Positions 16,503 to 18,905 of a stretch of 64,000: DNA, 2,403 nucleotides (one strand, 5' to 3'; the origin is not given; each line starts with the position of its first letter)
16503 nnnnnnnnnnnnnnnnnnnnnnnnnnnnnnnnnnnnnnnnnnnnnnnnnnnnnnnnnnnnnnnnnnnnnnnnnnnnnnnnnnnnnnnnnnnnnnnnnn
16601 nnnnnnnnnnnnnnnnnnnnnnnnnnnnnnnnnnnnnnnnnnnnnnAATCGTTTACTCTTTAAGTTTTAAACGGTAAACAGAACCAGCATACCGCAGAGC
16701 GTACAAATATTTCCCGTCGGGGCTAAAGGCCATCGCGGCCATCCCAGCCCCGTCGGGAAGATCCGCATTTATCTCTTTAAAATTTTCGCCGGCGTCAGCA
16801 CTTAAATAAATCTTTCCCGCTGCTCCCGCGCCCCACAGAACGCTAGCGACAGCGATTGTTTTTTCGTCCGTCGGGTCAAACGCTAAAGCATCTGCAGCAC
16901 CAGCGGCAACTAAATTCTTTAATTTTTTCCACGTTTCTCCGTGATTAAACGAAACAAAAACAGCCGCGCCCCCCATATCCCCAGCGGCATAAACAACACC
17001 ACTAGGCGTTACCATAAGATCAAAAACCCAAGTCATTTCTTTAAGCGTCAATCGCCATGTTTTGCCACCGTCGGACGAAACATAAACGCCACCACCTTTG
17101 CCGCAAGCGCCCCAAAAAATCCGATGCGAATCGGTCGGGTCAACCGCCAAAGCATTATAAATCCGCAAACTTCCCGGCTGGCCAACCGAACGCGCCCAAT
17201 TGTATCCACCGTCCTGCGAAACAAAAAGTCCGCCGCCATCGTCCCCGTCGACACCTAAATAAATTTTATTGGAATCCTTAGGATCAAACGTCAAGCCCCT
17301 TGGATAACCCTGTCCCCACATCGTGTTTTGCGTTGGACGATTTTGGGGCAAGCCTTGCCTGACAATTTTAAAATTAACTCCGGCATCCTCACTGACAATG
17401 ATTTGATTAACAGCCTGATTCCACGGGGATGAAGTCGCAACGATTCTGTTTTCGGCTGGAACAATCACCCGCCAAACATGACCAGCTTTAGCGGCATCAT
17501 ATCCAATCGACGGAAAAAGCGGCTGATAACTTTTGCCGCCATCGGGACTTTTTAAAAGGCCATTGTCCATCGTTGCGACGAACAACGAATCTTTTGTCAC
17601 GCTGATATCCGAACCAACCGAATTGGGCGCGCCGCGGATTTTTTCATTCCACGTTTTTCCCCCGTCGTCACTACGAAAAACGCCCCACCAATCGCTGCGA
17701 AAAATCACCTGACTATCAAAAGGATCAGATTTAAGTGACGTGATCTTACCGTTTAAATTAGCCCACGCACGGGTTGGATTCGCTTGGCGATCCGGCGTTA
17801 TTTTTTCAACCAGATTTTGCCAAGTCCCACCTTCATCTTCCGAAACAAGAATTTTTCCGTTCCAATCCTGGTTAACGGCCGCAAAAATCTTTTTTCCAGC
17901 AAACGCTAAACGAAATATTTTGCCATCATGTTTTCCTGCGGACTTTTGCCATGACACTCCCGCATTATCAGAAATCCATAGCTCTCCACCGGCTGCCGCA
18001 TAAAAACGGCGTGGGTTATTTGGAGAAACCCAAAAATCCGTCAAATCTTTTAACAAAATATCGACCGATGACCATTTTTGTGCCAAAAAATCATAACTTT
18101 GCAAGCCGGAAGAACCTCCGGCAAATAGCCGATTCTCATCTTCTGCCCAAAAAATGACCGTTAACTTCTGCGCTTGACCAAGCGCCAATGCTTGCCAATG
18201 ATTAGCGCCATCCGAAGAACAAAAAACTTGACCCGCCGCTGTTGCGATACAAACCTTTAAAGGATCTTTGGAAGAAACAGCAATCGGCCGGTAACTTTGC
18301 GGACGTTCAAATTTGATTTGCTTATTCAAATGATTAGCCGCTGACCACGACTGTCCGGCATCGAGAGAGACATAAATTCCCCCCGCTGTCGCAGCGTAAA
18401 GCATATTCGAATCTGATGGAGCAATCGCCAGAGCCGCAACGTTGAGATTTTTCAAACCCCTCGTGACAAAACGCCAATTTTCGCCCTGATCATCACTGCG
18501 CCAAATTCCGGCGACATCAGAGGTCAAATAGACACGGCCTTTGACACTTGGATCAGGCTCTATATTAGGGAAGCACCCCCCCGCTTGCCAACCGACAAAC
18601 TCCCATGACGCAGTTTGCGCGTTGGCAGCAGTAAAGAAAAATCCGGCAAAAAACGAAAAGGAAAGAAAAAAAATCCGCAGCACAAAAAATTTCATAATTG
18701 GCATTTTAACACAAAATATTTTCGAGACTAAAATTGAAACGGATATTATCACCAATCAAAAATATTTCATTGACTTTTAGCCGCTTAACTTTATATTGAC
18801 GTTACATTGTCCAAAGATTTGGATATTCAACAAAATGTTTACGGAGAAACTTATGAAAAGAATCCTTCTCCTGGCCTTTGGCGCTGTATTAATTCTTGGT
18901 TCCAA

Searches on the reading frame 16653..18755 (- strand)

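Call 16: search_protein_families(library=pfam, proteins=[window:16653-18755:-], max_evalue=0.01)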
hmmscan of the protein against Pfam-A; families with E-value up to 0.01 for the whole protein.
window:16653-18755:- (700 aa): 6 families
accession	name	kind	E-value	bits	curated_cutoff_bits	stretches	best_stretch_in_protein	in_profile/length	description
PF15902.12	Sortilin-Vps10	-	2.2e-37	129.3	33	4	598-680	2-78/446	Sortilin, neurotensin receptor 3,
PF02012.26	BNR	-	3e-23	78.4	27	0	558-568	1-11/12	BNR/Asp-box repeat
PF14870.12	PSII_BNR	-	4.7e-10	39.6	27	0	75-142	201-271/303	Photosynthesis system II assembly factor YCF48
PF24316.1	Tli3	-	2.5e-07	31.5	27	0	555-569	84-99/129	T6SS Tli3 immunity protein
PF15899.11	BNR_6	-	7.4e-06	26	27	0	360-373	2-14/14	BNR-Asp box repeat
PF13810.12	DUF4185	-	0.0031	17.2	39.5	0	78-99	123-144/309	Domain of unknown function (DUF4185)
